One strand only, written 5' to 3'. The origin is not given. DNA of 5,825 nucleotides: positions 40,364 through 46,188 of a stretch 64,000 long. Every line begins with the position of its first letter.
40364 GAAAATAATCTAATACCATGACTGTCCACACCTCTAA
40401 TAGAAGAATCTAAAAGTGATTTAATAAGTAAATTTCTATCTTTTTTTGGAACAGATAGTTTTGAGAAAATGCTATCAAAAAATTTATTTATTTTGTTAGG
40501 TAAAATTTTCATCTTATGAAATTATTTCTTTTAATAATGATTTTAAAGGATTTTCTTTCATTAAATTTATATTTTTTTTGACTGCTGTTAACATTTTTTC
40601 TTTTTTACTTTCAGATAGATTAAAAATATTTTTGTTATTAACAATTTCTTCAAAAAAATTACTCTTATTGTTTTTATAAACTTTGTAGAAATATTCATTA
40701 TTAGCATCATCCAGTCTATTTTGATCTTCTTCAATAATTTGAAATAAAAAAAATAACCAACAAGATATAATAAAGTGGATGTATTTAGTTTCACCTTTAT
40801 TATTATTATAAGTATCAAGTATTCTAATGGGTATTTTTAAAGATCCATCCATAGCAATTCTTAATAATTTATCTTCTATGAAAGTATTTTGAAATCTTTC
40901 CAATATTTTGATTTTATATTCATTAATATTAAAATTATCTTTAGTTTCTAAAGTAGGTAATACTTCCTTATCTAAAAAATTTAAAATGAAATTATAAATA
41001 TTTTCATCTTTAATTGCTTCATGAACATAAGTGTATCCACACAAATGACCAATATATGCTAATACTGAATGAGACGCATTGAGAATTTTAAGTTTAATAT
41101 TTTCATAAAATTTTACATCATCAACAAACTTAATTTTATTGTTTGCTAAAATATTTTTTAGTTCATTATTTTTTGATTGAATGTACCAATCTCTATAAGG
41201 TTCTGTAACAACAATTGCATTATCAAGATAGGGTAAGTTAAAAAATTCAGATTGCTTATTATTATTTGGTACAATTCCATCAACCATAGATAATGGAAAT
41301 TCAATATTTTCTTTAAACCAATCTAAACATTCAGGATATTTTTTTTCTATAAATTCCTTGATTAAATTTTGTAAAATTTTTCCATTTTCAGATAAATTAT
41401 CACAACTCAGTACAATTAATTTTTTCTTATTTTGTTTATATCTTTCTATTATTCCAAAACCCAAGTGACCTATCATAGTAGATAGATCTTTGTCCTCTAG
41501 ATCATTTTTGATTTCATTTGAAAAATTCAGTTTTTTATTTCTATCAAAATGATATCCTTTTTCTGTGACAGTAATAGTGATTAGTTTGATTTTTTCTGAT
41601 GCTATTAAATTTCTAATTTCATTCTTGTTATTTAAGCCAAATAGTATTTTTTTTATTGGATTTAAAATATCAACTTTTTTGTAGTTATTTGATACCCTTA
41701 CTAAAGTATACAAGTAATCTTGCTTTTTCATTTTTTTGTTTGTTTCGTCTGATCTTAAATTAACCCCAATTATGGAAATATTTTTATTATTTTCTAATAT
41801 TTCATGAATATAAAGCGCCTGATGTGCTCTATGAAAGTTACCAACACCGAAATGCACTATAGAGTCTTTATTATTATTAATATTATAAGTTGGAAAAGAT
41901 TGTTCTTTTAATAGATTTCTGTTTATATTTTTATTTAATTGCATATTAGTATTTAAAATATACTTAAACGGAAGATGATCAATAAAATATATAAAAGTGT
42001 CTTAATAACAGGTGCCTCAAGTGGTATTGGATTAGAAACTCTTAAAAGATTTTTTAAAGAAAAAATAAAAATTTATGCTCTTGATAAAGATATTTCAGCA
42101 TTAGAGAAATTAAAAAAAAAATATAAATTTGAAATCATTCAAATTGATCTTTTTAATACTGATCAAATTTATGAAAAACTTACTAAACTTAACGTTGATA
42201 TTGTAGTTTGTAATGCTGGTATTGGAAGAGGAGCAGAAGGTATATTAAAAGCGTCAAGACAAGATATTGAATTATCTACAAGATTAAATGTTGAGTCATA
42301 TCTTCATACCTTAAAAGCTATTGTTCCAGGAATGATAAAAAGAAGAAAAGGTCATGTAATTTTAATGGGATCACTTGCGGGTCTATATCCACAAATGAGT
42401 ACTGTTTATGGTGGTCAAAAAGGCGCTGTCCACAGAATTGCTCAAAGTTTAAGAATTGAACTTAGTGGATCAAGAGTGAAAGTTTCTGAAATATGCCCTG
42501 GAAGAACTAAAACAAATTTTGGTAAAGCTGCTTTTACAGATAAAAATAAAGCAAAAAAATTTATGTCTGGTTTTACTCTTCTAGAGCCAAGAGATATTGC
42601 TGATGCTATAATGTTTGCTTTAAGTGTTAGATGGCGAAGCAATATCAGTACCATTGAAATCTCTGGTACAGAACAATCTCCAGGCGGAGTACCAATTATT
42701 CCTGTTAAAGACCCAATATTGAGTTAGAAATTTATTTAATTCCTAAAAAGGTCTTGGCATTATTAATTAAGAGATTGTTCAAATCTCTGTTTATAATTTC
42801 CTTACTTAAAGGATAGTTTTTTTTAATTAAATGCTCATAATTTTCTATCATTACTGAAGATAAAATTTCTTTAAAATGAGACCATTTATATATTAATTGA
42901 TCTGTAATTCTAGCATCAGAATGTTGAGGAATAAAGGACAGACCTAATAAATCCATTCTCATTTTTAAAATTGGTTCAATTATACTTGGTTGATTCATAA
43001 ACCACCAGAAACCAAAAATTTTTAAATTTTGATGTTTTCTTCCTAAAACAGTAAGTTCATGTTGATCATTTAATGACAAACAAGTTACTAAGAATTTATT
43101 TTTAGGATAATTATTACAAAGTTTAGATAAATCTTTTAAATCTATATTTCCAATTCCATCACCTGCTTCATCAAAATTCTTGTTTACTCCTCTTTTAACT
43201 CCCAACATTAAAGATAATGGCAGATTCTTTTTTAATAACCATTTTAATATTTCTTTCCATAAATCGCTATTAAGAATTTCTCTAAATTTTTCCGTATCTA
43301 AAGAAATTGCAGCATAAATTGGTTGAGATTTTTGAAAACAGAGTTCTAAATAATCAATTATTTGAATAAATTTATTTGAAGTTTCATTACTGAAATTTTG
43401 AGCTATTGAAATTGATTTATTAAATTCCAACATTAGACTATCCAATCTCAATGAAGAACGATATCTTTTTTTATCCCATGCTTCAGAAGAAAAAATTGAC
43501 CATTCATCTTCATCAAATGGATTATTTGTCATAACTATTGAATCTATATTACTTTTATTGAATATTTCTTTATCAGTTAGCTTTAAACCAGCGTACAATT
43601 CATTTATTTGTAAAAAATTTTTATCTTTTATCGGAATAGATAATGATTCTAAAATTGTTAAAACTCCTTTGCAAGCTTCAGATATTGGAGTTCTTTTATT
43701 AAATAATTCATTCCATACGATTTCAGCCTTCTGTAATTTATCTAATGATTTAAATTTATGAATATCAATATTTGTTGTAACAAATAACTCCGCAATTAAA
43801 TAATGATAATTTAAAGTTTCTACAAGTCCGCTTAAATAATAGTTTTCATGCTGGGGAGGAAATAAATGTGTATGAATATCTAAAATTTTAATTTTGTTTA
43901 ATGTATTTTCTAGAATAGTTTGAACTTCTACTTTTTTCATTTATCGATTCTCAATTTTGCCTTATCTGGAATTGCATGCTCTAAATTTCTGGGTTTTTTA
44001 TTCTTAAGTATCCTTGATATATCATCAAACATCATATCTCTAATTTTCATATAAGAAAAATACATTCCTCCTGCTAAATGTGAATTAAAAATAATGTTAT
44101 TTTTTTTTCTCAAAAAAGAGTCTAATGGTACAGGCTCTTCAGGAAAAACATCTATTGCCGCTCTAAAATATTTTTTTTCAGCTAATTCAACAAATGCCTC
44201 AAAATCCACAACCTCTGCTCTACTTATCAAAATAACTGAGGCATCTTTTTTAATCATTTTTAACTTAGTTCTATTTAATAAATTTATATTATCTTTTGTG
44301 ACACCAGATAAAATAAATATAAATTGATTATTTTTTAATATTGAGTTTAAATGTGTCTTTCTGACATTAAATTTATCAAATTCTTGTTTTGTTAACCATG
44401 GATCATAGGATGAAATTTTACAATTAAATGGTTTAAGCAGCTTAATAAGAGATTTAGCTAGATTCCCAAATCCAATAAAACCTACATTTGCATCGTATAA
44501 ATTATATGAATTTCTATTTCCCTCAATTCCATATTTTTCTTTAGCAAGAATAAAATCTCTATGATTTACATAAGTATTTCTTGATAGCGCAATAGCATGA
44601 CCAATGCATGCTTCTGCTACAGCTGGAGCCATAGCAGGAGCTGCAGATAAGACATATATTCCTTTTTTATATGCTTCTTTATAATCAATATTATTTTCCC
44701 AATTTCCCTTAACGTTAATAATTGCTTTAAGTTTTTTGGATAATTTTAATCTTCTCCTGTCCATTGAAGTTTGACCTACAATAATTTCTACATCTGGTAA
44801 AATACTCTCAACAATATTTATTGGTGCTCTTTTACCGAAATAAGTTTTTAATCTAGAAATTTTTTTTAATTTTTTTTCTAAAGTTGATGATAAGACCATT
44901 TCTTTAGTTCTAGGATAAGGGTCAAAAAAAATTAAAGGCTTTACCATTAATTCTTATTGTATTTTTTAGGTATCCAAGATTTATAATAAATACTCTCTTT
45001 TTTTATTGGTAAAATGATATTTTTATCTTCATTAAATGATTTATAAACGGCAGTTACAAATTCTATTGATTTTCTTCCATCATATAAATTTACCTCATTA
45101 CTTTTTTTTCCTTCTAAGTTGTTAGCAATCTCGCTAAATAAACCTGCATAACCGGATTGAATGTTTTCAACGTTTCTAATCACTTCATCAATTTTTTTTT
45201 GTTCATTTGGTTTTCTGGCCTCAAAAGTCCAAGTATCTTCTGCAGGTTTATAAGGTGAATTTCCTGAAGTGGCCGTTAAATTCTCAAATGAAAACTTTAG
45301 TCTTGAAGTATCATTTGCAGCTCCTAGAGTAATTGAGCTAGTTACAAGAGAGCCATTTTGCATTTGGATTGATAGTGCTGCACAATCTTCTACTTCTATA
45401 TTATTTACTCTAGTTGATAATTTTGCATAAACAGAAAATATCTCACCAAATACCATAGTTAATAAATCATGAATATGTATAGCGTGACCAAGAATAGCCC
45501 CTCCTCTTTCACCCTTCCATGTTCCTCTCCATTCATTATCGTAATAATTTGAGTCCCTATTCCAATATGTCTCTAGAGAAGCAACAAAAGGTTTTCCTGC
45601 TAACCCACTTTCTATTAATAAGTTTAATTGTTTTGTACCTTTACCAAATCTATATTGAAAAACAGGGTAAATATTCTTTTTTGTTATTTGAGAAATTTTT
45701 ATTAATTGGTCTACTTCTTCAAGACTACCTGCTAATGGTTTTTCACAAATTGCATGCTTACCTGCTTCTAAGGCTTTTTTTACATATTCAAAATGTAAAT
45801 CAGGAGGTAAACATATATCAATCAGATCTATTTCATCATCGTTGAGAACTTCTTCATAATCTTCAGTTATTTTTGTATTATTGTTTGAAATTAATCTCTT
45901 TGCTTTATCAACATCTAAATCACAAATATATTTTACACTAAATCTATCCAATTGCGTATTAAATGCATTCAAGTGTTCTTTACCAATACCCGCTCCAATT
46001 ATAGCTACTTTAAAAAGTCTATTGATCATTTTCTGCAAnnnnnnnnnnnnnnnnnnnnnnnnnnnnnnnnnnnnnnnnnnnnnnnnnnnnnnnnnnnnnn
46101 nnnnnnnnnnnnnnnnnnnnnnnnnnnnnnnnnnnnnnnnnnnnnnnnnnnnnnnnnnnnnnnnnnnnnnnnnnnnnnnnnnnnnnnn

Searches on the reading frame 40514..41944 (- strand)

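Call 7: search_protein_families(library=ncbifam, proteins=[window:40514-41944:-], max_evalue=0.00001)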
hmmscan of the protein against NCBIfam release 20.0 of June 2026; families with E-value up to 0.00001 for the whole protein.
window:40514-41944:- (476 aa): 13 families
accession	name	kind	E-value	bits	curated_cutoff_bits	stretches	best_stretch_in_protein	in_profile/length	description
NF043014.1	DArabDhDalD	equivalog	2.6e-72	243.9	600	1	30-401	2-384/452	D-arabinitol 4-dehydrogenase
NF011611.0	PRK15037.1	subfamily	7.9e-61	206.1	603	1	18-414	14-423/486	fructuronate reductase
NF002969.0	PRK03643.1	subfamily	2.7e-52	178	359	1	20-474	9-481/482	tagaturonate reductase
NF002647.0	PRK02318.1-3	equivalog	1.5e-24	87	357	1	164-375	105-302/384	mannitol-1-phosphate 5-dehydrogenase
NF002653.0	PRK02318.2-6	equivalog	2.9e-23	82.5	404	1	137-370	77-300/387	mannitol-1-phosphate 5-dehydrogenase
NF002652.0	PRK02318.2-5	equivalog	3.8e-22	78.9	356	1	169-366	107-293/377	mannitol-1-phosphate 5-dehydrogenase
NF002650.0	PRK02318.2-2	equivalog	2.6e-18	66.2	359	1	163-366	102-298/388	mannitol-1-phosphate 5-dehydrogenase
NF002649.0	PRK02318.2-1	equivalog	3.9e-18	65.5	422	1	162-366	102-295/386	mannitol-1-phosphate 5-dehydrogenase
NF002646.0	PRK02318.1-2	equivalog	1.1e-16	60.9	368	1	159-366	97-296/382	mannitol-1-phosphate 5-dehydrogenase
NF002645.0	PRK02318.1-1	equivalog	1.2e-13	51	389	1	210-366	138-284/368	mannitol-1-phosphate 5-dehydrogenase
NF002648.0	PRK02318.1-4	equivalog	9.1e-13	48.2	719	1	164-365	102-295/382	mannitol-1-phosphate 5-dehydrogenase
NF002651.0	PRK02318.2-4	equivalog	7.8e-10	38.4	269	1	104-401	34-319/368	mannitol-1-phosphate 5-dehydrogenase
NF046057.1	bifunc_MtlD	equivalog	1.6e-08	33.5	800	1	240-390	477-628/683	bifunctional mannitol-1-phosphate dehydrogenase/phosphatase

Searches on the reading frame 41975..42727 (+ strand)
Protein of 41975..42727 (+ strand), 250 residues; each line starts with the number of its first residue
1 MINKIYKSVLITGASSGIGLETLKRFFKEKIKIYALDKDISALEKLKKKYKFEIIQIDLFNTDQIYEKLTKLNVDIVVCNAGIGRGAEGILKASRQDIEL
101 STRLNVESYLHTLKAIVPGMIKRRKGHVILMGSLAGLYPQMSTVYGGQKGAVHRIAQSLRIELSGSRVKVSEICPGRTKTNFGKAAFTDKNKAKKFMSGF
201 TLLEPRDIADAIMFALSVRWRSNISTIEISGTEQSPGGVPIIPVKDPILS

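Call 7: search_protein_families(library=ncbifam, proteins=[window:41975-42727:+], max_evalue=0.00001)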
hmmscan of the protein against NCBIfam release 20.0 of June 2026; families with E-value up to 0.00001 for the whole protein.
window:41975-42727:+ (250 aa): 175 families (the best 25 are shown)
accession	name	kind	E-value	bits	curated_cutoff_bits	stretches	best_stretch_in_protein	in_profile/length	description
NF007829.0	PRK10538.1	equivalog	3.2e-35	121.7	411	1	9-239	3-243/248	bifunctional NADP-dependent 3-hydroxy acid dehydrogenase/3-hydroxypropionate dehydrogenase YdfG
NF005559.1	PRK07231.1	subfamily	2.4e-30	105.9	215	1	7-217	5-230/249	glucose 1-dehydrogenase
NF009466.0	PRK12826.1-2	subfamily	1.5e-29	103.2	222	1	7-222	4-232/248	3-oxoacyl-ACP reductase FabG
NF006074.0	PRK08220.1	equivalog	9.6e-29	100.7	312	1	7-215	9-228/251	2,3-dihydro-2,3-dihydroxybenzoate dehydrogenase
TIGR04316.1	dhbA_paeA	equivalog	3.4e-28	98.9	300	1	9-217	1-230/250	2,3-dihydro-2,3-dihydroxybenzoate dehydrogenase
NF052558.1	MBtsdlDhBudC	equivalog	1e-27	97.3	270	1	7-217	4-224/250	meso-2,3-butanediol dehydrogenase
NF005878.0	PRK07825.1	subfamily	8.2e-27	94.2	287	1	7-217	10-218/278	short chain dehydrogenase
NF038213.1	SDR_TniO_fam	equivalog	3.3e-26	92.2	300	1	8-234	4-249/249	SDR family oxidoreductase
NF006073.0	PRK08219.1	equivalog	3.6e-25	89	218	1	7-229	4-222/227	SDR family oxidoreductase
NF005118.0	PRK06550.1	equivalog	8.9e-25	87.9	270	1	6-195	5-191/236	3-oxoacyl-ACP reductase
NF047420.2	EF_P_mod_YmfI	equivalog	1.1e-24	87.4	238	1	9-217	2-218/236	elongation factor P 5-aminopentanone reductase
NF004825.0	PRK06181.1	equivalog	1.9e-24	86.4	215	1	7-227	7-239/268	SDR family oxidoreductase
NF004826.0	PRK06182.1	subfamily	3.7e-24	85.5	305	1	7-188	5-190/274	oxidoreductase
NF006123.0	PRK08267.1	equivalog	1.3e-23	83.6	261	1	7-216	3-220/261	SDR family oxidoreductase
NF004823.0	PRK06179.1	subfamily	2.5e-23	82.9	310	1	7-197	6-198/271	oxidoreductase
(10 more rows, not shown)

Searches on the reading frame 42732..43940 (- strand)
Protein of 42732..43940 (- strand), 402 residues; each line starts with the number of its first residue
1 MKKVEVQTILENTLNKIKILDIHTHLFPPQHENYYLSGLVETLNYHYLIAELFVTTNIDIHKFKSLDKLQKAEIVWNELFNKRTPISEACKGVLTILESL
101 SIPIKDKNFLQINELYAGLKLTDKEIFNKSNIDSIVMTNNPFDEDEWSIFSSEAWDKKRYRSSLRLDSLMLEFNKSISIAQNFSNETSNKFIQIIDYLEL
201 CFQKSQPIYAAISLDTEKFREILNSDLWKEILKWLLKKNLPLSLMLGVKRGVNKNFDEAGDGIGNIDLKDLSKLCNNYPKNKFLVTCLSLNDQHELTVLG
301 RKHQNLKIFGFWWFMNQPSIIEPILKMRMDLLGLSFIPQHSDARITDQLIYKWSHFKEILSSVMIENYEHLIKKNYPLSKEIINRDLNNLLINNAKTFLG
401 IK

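Call 6: search_protein_families(library=ncbifam, proteins=[window:42732-43940:-], max_evalue=0.00001)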
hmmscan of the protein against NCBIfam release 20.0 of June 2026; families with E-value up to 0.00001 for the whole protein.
window:42732-43940:- (402 aa): 0 families

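Call 27: search_protein_families(library=pfam, max_evalue=0.00001, proteins=[window:42732-43940:-])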
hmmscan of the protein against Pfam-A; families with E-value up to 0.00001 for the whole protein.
window:42732-43940:- (402 aa): 0 families

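Call 54: find_homologous_proteins(query=window:42732-43940:-, max_evalue=0.00001)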
Query window:42732-43940:- (402 aa): 3742 proteins with E <= 0.00001 among 8000 candidates; the best 120 are listed.
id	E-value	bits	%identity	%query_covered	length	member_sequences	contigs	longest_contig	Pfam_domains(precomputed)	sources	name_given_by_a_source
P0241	3.5e-262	887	99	100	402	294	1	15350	-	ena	-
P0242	3.7e-262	887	99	100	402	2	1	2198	-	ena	-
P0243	2.8e-260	881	98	100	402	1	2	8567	-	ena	-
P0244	2.9e-259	878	98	100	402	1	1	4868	-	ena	-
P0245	1.6e-258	875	98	100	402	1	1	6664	-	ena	-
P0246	9.7e-186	636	99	72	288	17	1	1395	-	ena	-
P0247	1.8e-166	572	64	100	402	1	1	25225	-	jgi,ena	-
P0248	2.2e-166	572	64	100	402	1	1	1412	-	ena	-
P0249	2.3e-166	572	64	100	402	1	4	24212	-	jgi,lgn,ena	-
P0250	4.6e-166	571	64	100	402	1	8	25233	-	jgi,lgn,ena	-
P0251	1.4e-165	569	64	100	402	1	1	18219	-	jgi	-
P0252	2.9e-165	568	63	100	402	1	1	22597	-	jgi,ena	-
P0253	1.1e-164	566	63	100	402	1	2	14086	-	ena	-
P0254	4.2e-158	545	61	100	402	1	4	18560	-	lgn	-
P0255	2.8e-157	542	61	98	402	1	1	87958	-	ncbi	-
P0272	8.8e-155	534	62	98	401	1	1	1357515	-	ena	-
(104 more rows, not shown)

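Call 63: find_encoding_contigs(protein=P0272, flank=10000, max_places=1)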
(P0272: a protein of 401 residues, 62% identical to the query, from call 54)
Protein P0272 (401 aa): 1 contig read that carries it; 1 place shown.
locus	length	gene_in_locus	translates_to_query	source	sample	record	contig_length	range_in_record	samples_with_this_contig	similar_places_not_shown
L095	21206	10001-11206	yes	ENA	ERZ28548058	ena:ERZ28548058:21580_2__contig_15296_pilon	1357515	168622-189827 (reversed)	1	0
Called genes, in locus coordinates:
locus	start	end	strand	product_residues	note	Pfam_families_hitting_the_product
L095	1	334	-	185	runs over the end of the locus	PF02952:Fucose_iso_C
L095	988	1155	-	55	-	-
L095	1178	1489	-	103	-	-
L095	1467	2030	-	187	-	PF01791:DeoC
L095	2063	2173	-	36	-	-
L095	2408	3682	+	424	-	PF01547:SBP_bac_1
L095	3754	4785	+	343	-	PF00528:BPD_transp_1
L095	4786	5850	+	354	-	PF00528:BPD_transp_1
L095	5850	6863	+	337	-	PF00389:2-Hacid_dh (weak), PF02826:2-Hacid_dh_C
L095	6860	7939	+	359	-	PF03215:Rad17 (weak), PF00005:ABC_tran, PF13304:AAA_21 (faint), PF17912:OB_MalK, PF08402:TOBE_2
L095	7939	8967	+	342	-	PF01408:GFO_IDH_MocA, PF02894:GFO_IDH_MocA_C, PF22725:GFO_IDH_MocA_C3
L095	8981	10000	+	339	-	PF01408:GFO_IDH_MocA, PF02894:GFO_IDH_MocA_C, PF22725:GFO_IDH_MocA_C3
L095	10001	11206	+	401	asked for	-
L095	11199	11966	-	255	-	PF01261:AP_endonuc_2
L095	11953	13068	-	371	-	PF01408:GFO_IDH_MocA, PF02894:GFO_IDH_MocA_C, PF22725:GFO_IDH_MocA_C3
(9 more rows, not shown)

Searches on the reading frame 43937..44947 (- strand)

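Call 6: search_protein_families(library=ncbifam, proteins=[window:43937-44947:-], max_evalue=0.00001)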
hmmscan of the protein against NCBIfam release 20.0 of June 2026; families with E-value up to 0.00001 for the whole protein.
window:43937-44947:- (336 aa): 20 families
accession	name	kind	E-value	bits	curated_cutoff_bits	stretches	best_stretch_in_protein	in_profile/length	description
TIGR01327.1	PGDH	equivalog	6.6e-35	120.9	454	1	52-318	42-305/525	phosphoglycerate dehydrogenase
NF009714.1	PRK13243.1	equivalog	2.8e-27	95.9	455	1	60-322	55-321/332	glyoxylate reductase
NF006263.0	PRK08410.1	equivalog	4.9e-25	88.6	389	1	25-317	17-310/311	D-2-hydroxyacid dehydrogenase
NF008759.0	PRK11790.1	equivalog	1.2e-23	83.5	404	1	56-295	60-298/410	phosphoglycerate dehydrogenase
NF005750.0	PRK07574.1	equivalog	1.8e-22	79.9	329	1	44-317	82-360/386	NAD-dependent formate dehydrogenase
NF005027.0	PRK06436.1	equivalog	8e-21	74.4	261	1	69-322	46-287/303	2-hydroxyacid dehydrogenase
NF041369.1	Dhydh_Halo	equivalog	9.4e-18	64.5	400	1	94-321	76-302/305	D-2-hydroxyacid dehydrogenase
NF011938.0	PRK15409.1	equivalog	1.5e-17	63.7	492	1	47-298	40-293/324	glyoxylate/hydroxypyruvate reductase GhrB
NF005069.0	PRK06487.1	equivalog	8.4e-15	54.6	448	1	29-317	27-314/320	2-hydroxyacid dehydrogenase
NF000492.1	vanH_gen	exception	9.8e-14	51.1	540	1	85-270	78-254/312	D-lactate dehydrogenase VanH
NF005387.0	PRK06932.1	equivalog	4.8e-13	48.8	492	1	52-279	44-271/314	2-hydroxyacid dehydrogenase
NF006374.0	PRK08605.1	subfamily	3.8e-11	42.6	356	1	91-271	87-266/332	D-lactate dehydrogenase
NF001309.0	PRK00257.1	equivalog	1.2e-10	40.9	434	1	145-334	109-298/379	4-phosphoerythronate dehydrogenase PdxB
NF000004.1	vanH-D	exception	2.9e-10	39.8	550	1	83-270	82-260/323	D-lactate dehydrogenase VanH-D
NF000371.1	vanH_Agroup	exception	1.1e-09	37.9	700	1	84-271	82-260/322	VanH-A/VanH-Pt family D-lactate dehydrogenase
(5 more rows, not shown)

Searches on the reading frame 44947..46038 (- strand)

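Call 6: search_protein_families(library=ncbifam, proteins=[window:44947-46038:-], max_evalue=0.00001)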
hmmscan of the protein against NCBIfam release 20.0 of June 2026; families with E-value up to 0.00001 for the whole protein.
window:44947-46038:- (363 aa): 9 families
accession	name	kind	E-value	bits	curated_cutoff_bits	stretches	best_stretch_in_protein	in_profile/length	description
TIGR04380.1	myo_inos_iolG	equivalog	4.6e-31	107.9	355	1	9-340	2-328/330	inositol 2-dehydrogenase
NF052479.1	LevoglcsnDh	equivalog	5.8e-21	74.6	650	1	9-220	4-225/386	levoglucosan dehydrogenase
NF040723.1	UDP-GlcNAcDh_Arch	equivalog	2.9e-20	73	450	1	10-229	2-208/302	UDP-N-acetylglucosamine 3-dehydrogenase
NF007574.0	PRK10206.1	equivalog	2.9e-19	69.3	352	1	12-219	6-209/345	oxidoreductase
NF008607.0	PRK11579.1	subfamily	3.6e-18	65.7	330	1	33-341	30-343/346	oxidoreductase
NF052679.1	InsChiInosDhIolG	equivalog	9.9e-17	61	540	1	10-154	4-152/343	bifunctional inositol 2-dehydrogenase/D-chiro-inositol 1-dehydrogenase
NF058563.1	BT_2159_fam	equivalog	3.1e-14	52.8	650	1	10-119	2-112/350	disaccharide 3-dehydrogenase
NF041392.1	XylDh_Gfo6_Halo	equivalog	1.5e-12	47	350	1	37-341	46-348/350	D-xylose 1-dehydrogenase Gfo6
NF058561.1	BT_2158_fam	equivalog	1.6e-07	30.3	750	1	10-123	35-150/487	glycoside 3-dehydrogenase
